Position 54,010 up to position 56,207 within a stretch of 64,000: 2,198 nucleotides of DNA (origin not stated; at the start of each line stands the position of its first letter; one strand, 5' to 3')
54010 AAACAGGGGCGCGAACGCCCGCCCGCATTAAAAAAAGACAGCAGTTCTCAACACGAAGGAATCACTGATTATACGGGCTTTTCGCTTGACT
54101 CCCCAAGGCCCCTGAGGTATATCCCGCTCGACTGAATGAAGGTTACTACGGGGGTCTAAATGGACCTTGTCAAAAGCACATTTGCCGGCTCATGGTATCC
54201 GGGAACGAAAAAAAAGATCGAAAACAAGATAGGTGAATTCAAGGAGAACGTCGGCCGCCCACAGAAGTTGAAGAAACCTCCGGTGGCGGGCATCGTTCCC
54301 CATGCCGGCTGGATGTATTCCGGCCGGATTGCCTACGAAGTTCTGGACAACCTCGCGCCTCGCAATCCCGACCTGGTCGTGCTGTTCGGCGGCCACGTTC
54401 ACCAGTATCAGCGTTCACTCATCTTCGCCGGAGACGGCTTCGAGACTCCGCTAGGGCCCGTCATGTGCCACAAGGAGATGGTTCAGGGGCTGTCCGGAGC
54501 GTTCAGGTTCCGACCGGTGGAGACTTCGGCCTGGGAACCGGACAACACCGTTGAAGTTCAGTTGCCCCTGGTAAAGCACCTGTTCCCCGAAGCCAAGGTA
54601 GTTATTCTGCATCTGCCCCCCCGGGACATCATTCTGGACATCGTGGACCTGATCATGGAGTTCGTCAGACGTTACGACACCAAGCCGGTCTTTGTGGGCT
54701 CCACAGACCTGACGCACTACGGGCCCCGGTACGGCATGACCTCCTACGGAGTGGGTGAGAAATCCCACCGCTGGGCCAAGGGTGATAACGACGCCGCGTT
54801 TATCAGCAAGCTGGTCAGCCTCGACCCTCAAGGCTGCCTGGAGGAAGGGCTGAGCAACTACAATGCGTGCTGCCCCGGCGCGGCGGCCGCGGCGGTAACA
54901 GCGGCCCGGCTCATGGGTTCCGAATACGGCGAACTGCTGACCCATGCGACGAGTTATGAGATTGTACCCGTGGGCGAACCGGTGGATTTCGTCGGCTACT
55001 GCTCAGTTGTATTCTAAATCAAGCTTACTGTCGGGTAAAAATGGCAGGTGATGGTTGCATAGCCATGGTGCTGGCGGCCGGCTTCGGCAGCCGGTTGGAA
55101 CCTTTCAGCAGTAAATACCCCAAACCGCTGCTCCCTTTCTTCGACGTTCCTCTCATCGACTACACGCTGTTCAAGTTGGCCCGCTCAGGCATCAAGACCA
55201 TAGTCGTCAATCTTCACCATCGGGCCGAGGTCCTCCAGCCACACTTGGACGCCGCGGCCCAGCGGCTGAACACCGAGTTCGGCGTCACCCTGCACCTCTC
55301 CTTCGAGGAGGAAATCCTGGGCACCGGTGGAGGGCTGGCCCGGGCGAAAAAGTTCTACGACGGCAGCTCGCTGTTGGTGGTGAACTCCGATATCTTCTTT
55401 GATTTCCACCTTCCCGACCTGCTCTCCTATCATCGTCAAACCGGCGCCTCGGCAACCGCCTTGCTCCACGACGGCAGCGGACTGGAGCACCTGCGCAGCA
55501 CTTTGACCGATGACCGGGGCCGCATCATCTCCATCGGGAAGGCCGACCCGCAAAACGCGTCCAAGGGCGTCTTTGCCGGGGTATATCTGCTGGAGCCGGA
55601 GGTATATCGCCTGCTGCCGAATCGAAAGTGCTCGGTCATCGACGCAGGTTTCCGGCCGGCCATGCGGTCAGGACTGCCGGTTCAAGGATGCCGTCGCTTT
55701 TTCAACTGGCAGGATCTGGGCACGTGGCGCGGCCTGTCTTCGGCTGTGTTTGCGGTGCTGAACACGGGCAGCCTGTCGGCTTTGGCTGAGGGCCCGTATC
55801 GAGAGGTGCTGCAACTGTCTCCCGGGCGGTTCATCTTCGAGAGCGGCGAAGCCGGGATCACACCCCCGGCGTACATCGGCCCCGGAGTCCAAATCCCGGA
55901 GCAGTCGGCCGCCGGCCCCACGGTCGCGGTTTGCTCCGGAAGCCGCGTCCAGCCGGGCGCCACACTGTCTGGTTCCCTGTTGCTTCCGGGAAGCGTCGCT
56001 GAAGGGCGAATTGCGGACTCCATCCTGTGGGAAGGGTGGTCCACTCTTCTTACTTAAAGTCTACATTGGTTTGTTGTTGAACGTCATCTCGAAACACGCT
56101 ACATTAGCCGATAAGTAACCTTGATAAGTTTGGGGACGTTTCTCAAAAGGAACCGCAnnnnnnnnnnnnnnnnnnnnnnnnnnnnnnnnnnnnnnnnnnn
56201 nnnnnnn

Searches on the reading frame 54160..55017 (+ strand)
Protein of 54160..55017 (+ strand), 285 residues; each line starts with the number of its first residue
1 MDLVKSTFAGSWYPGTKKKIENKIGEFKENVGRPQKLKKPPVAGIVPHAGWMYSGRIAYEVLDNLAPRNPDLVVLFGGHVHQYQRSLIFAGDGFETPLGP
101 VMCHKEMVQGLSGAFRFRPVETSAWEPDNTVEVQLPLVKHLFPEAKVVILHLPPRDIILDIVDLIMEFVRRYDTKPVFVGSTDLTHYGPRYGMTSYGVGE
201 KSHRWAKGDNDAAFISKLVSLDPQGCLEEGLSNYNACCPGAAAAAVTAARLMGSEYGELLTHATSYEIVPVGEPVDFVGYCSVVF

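Call 59: search_protein_families(library=pfam, proteins=[window:54160-55017:+], max_evalue=0.001)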
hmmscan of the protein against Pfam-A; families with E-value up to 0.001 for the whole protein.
window:54160-55017:+ (285 aa): 1 family
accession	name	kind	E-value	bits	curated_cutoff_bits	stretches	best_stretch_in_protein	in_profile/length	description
PF01875.22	Memo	-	1.7e-35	123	27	1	7-282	3-267/269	Memo-like protein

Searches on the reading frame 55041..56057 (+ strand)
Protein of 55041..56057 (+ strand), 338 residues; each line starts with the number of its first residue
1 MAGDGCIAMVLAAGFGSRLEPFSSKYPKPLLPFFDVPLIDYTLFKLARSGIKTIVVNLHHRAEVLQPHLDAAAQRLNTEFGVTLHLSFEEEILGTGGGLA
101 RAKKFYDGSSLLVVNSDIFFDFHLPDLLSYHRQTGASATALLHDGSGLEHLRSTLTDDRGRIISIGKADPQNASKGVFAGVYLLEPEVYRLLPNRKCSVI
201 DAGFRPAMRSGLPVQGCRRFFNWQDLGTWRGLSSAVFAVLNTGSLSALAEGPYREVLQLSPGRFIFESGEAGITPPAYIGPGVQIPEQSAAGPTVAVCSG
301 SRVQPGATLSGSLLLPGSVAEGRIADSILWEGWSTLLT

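Call 59: search_protein_families(library=pfam, proteins=[window:55041-56057:+], max_evalue=0.001)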
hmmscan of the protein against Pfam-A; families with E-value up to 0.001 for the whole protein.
window:55041-56057:+ (338 aa): 2 families
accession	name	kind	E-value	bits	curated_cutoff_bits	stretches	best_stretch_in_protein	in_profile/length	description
PF00483.29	NTP_transferase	-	4.3e-26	92.4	21.2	1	8-235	2-238/245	Nucleotidyl transferase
PF12804.13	NTP_transf_3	-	4.3e-10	40.5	27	1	8-147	1-127/160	MobA-like NTP transferase domain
